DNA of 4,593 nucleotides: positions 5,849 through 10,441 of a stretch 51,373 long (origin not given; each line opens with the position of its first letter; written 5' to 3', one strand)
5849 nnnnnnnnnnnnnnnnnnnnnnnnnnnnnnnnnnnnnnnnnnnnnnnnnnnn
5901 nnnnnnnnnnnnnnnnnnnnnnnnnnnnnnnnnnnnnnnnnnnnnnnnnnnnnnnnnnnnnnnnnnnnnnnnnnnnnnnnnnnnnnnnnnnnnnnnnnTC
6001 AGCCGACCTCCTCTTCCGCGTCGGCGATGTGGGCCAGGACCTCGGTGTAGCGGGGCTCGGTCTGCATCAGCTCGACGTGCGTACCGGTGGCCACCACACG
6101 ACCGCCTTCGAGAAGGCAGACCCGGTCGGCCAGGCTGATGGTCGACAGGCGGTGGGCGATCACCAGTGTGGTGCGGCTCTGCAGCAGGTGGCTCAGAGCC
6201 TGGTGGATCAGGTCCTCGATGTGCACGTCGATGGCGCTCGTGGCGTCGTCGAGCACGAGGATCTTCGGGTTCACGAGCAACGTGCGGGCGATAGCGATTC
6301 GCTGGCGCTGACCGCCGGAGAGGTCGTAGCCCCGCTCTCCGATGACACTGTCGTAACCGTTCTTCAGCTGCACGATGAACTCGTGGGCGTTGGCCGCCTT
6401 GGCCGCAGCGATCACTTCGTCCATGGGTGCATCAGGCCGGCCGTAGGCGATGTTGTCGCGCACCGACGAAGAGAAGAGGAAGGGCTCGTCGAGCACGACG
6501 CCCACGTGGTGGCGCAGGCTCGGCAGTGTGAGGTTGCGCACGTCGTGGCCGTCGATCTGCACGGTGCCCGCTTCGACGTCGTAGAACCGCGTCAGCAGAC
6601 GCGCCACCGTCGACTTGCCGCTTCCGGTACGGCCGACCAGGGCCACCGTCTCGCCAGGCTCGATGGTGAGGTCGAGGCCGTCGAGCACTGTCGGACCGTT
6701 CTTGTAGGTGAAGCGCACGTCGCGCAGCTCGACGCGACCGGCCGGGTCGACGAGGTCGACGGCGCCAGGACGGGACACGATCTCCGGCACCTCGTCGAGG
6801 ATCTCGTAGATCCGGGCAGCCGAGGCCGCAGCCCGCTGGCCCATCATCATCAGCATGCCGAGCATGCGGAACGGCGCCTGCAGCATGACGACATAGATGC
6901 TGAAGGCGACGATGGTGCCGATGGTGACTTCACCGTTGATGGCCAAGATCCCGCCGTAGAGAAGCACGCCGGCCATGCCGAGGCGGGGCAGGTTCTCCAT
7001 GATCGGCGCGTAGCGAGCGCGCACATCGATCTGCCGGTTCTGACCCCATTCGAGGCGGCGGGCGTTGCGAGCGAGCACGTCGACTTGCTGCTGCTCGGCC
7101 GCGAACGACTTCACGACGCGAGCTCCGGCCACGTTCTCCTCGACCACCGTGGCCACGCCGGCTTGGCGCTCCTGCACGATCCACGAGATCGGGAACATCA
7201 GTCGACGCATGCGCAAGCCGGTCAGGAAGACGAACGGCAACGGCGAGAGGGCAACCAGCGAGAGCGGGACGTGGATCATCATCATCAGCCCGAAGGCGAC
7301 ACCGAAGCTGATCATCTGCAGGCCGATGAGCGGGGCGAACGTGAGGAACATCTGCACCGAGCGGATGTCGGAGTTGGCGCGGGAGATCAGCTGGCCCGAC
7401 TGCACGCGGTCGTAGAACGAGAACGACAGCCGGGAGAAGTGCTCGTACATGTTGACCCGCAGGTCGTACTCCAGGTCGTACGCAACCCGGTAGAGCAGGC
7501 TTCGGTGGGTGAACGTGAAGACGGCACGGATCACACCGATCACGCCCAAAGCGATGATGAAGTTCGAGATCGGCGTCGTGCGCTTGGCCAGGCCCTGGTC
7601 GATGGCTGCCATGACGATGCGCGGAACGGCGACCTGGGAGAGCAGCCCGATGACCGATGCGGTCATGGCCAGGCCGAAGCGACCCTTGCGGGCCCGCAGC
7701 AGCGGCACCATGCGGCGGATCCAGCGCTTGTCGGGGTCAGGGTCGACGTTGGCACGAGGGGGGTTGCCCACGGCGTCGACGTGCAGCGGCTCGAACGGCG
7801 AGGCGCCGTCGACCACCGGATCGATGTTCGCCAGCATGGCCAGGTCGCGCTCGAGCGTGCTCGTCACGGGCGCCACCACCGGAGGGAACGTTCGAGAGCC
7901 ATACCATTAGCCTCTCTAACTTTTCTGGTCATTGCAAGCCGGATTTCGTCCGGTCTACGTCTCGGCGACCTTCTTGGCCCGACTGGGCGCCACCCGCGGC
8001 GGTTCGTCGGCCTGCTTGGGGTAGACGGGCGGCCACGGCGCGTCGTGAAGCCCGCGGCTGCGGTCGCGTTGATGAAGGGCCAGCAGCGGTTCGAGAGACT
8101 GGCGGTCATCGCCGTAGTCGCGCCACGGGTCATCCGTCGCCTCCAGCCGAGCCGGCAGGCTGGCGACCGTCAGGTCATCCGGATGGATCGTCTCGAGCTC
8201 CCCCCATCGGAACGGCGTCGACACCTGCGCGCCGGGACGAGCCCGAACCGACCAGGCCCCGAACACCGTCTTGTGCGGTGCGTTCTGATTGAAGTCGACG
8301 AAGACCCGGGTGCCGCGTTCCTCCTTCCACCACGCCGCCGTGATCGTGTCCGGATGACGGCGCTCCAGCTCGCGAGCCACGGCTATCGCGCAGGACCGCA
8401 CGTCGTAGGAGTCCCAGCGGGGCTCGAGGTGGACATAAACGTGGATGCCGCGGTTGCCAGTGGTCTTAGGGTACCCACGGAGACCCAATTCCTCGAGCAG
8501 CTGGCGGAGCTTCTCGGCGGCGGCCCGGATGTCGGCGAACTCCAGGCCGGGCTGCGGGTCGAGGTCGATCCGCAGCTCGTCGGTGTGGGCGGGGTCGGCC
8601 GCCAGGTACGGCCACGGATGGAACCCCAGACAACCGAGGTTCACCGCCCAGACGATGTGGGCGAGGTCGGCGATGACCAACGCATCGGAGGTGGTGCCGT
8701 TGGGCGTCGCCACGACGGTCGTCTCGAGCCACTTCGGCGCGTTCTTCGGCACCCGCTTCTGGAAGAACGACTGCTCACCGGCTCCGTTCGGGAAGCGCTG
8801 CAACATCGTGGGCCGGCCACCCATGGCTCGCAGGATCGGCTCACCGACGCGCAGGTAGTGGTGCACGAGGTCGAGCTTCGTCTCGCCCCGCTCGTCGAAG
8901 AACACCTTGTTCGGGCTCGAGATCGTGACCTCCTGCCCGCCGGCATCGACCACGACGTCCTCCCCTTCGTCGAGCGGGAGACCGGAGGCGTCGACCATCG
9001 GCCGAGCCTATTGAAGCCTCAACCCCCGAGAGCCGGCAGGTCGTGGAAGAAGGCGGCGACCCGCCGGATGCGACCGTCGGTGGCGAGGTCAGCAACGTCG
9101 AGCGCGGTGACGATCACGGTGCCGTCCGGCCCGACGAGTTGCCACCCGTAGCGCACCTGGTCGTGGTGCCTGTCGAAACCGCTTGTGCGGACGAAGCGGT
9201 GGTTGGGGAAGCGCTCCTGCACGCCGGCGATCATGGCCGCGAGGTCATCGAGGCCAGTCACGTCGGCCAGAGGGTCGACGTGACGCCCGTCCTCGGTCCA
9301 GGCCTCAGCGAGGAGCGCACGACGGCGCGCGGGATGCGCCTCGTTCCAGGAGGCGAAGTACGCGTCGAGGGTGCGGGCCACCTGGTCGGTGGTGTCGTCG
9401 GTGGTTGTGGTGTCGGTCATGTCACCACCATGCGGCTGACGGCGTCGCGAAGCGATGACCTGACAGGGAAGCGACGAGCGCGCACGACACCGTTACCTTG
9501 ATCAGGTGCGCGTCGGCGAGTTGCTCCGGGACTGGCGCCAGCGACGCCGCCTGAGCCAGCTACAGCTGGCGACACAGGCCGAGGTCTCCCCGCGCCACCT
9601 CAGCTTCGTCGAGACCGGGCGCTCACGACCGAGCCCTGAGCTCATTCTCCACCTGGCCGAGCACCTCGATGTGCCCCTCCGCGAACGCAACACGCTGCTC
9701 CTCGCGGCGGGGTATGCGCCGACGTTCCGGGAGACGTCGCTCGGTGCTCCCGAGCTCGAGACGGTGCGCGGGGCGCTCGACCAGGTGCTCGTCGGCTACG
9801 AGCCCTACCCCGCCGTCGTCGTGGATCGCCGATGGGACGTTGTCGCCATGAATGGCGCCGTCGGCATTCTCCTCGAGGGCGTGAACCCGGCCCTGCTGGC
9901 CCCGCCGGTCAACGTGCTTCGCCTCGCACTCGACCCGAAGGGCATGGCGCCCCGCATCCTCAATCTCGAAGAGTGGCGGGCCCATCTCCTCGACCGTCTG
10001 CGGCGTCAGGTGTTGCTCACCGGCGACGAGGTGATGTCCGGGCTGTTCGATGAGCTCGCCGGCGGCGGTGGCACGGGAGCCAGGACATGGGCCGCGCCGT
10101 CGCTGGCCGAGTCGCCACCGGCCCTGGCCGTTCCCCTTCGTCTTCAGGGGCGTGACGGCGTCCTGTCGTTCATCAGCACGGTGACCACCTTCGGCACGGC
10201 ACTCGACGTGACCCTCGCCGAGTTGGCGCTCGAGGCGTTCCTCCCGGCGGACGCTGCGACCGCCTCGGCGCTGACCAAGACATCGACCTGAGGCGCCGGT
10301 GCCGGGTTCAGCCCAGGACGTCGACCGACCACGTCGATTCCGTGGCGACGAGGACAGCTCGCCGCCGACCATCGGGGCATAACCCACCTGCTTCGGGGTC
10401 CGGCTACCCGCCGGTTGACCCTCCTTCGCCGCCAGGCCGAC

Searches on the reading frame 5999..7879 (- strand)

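Call 71: search_protein_families(library=pfam, proteins=[window:5999-7879:-], max_evalue=0.00001)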
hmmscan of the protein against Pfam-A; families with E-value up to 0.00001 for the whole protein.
window:5999-7879:- (626 aa): 2 families
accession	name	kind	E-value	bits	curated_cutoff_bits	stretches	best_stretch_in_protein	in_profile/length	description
PF00005.33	ABC_tran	-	4.1e-34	118.6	25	1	399-548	1-137/137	ABC transporter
PF00664.28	ABC_membrane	-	2.5e-30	106.5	28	1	70-337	3-274/274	ABC transporter transmembrane region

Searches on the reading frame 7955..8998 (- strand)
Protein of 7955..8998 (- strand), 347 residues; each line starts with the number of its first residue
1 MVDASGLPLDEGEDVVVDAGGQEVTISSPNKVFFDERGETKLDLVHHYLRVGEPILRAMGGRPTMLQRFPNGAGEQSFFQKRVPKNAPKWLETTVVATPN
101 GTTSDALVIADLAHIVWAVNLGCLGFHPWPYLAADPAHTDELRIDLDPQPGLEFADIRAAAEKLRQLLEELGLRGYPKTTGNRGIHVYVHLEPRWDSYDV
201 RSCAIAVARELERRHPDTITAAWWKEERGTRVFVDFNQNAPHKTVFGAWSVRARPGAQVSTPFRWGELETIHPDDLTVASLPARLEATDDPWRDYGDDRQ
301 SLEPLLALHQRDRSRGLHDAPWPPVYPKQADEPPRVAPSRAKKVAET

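Call 71: search_protein_families(library=pfam, proteins=[window:7955-8998:-], max_evalue=0.00001)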
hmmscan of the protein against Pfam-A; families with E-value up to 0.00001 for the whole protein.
window:7955-8998:- (347 aa): 2 families
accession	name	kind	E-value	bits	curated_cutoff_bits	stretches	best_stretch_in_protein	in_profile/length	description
PF21686.3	LigD_Prim-Pol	-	5.4e-91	305.1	27.4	1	40-292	1-254/254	LigD, primase-polymerase domain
PF01896.25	DNA_primase_S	-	1e-08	36.1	26.8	1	144-265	1-163/163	DNA primase small subunit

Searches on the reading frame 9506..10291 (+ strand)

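Call 71: search_protein_families(library=pfam, proteins=[window:9506-10291:+], max_evalue=0.00001)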
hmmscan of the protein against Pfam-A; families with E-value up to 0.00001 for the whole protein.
window:9506-10291:+ (261 aa): 3 families
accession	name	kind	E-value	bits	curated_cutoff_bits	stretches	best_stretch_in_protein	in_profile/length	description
PF17765.7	MLTR_LBD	-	3.4e-28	99.3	26.3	1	87-256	1-165/168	MmyB-like transcription regulator ligand binding domain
PF13560.12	HTH_31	-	3.7e-12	46.8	27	1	3-64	2-64/64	Helix-turn-helix domain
PF01381.28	HTH_3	-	3.4e-11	43.5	23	1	7-60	1-54/55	Helix-turn-helix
